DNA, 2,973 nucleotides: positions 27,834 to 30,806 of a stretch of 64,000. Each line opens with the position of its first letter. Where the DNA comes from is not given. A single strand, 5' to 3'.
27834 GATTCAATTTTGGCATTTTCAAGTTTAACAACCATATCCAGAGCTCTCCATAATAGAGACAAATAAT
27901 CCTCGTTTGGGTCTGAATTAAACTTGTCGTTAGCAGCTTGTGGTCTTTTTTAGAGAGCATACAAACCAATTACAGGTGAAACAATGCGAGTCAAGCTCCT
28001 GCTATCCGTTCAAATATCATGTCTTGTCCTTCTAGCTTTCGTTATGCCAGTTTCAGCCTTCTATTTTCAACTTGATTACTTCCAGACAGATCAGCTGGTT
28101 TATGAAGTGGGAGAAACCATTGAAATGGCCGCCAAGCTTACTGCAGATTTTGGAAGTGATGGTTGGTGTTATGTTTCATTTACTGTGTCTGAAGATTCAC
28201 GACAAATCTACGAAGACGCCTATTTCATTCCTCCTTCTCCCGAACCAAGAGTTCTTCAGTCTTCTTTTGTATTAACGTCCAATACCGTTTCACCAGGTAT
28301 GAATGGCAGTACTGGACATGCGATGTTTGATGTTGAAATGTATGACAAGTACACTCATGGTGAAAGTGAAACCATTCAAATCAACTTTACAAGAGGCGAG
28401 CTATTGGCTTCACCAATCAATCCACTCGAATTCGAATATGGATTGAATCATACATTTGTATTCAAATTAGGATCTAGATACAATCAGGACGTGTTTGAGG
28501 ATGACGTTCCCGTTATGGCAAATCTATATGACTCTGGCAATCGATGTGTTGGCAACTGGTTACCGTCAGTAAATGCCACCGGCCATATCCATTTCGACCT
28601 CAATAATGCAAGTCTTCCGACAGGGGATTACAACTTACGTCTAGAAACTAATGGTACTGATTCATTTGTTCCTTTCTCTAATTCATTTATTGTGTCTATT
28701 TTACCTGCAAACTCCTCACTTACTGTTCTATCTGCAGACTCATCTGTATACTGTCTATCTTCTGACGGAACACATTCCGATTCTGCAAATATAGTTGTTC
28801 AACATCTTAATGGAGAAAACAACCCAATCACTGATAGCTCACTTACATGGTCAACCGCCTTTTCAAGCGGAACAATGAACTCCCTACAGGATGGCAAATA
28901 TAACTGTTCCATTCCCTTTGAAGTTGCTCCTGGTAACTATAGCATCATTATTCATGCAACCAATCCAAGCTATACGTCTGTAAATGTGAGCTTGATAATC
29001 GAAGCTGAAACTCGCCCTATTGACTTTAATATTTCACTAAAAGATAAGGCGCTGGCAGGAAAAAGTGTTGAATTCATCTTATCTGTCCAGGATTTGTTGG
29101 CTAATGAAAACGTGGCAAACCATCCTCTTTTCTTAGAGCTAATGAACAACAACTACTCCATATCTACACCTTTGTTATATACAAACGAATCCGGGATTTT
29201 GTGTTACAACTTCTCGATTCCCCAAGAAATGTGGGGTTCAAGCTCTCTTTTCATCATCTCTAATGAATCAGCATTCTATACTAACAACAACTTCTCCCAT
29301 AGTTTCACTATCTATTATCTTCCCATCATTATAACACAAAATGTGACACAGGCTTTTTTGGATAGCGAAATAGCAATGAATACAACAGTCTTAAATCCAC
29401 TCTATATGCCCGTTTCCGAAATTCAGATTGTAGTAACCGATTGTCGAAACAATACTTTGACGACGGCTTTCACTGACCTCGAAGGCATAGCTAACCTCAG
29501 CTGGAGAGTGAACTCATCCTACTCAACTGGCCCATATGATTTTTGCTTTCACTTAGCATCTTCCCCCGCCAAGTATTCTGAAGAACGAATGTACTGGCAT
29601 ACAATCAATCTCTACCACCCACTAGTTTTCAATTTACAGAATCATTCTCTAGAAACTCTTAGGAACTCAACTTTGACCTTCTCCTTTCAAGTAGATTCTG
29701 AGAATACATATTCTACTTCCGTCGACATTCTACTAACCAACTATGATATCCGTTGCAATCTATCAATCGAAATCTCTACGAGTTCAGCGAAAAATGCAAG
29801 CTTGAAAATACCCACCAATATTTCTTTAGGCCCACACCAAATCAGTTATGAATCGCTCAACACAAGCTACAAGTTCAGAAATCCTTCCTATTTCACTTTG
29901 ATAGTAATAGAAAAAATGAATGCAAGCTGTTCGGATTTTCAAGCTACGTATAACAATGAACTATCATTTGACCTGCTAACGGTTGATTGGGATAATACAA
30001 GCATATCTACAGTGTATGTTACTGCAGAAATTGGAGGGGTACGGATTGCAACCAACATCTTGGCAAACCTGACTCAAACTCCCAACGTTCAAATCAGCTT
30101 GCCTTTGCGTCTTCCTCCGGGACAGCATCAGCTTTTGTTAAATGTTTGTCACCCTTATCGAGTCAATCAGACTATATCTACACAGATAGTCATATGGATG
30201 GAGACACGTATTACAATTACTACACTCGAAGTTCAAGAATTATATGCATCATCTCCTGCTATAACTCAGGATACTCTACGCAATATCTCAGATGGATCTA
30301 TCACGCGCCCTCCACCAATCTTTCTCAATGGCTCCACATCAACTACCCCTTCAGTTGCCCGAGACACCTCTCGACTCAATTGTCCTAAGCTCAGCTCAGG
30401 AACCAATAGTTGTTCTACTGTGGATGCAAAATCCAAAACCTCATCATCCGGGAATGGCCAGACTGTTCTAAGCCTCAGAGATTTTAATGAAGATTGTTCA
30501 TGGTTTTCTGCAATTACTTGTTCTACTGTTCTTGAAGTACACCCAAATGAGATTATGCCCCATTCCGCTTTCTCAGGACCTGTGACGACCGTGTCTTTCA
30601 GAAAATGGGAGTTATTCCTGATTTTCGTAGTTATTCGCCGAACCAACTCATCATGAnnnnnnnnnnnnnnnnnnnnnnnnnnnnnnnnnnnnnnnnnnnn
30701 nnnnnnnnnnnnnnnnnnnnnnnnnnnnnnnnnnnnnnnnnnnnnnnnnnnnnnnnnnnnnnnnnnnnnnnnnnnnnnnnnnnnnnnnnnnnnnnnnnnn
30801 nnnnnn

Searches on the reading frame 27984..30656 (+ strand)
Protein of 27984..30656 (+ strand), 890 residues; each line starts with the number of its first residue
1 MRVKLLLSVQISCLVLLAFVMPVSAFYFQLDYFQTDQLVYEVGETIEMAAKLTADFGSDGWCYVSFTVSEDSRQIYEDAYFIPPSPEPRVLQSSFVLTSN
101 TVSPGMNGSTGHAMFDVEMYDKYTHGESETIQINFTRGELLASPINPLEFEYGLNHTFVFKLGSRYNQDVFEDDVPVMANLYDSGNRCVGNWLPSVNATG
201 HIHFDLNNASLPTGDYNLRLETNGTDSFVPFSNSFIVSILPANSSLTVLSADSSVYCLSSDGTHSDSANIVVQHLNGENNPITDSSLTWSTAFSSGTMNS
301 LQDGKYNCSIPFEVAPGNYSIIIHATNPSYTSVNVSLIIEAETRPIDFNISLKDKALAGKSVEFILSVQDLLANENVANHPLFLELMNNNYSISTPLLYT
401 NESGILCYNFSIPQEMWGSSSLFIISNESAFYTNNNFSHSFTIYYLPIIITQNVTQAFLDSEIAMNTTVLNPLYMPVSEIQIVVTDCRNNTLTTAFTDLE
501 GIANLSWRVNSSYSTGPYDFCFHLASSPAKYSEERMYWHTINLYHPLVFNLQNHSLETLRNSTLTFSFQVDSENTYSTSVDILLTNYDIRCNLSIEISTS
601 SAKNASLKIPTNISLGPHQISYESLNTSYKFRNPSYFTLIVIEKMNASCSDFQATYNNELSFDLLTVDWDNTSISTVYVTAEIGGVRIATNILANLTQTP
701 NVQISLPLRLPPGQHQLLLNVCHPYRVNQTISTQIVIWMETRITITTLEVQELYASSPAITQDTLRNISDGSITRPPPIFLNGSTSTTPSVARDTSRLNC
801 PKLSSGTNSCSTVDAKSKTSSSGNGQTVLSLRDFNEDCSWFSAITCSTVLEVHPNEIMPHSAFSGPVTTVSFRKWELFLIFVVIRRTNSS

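Call 47: search_protein_families(library=pfam, proteins=[window:27984-30656:+], max_evalue=0.0001)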
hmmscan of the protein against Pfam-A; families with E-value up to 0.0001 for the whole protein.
window:27984-30656:+ (890 aa): 1 family
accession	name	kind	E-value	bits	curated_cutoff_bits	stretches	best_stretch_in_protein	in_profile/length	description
PF01835.25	MG2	-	1.6e-05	25.6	32.8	0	477-523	31-81/96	MG2 domain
